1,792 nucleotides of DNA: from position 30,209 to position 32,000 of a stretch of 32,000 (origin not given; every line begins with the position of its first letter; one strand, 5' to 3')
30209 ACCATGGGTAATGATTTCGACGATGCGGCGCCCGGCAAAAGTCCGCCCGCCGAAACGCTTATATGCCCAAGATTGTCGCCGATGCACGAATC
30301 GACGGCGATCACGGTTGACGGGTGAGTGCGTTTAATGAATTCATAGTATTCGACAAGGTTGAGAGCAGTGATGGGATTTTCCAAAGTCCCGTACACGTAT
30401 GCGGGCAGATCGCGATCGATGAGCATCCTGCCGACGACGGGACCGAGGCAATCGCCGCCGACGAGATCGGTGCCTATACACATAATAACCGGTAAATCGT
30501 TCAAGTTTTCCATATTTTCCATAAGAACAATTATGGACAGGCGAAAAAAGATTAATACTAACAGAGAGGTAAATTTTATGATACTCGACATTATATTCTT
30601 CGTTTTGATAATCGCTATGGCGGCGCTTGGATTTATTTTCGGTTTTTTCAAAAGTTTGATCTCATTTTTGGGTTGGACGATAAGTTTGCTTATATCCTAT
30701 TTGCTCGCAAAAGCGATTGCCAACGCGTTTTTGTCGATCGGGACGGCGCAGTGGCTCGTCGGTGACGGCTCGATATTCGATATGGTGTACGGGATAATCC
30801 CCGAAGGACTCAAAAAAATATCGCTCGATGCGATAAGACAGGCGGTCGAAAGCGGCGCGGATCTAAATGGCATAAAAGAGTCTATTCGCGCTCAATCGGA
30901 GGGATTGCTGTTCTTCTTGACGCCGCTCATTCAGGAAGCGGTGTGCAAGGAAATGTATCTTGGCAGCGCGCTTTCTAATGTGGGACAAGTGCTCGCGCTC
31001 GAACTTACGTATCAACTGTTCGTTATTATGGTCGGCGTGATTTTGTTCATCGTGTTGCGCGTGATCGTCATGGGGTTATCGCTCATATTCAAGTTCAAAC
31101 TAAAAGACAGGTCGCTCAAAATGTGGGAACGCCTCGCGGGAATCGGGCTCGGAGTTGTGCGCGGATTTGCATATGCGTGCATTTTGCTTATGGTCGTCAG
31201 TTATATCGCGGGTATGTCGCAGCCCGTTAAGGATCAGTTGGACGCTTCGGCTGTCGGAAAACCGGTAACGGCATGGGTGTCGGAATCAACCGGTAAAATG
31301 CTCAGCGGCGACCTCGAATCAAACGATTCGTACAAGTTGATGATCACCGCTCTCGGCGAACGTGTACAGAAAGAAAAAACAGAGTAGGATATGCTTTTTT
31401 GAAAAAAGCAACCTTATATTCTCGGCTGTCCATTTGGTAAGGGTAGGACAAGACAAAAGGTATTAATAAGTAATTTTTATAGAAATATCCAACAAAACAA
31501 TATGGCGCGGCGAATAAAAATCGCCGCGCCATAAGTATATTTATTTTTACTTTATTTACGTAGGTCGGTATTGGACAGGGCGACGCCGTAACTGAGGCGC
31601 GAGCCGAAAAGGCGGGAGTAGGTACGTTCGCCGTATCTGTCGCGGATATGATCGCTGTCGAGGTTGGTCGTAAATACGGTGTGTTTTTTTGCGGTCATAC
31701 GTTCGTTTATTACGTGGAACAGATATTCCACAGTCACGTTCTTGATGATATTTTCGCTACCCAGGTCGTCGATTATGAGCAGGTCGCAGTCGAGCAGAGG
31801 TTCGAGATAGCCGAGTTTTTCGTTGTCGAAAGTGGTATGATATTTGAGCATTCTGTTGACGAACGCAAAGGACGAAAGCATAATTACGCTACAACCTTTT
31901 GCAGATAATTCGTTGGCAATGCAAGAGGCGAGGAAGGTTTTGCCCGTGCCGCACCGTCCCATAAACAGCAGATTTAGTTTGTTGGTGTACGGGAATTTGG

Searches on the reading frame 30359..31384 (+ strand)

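Call 76: search_protein_families(library=pfam, proteins=[window:30359-31384:+], max_evalue=0.0001)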
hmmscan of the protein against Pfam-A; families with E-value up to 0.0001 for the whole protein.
window:30359-31384:+ (342 aa): 1 family
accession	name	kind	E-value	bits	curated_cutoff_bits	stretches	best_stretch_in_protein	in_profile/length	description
PF02674.22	Colicin_V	-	2.8e-11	44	29.3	2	219-299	57-135/144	Colicin V production protein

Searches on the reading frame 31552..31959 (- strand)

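Call 76: search_protein_families(library=pfam, proteins=[window:31552-31959:-], max_evalue=0.0001)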
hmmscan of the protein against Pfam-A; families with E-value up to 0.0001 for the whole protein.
window:31552-31959:- (135 aa): 2 families
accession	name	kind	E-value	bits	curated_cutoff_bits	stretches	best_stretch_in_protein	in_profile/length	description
PF01695.23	IstB_IS21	-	3.7e-11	43.4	24.1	1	1-110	99-204/238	IstB-like ATP binding protein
PF00308.24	Bac_DnaA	-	1.6e-08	35.4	23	1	1-106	41-145/162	Bacterial DnaA ATPAse domain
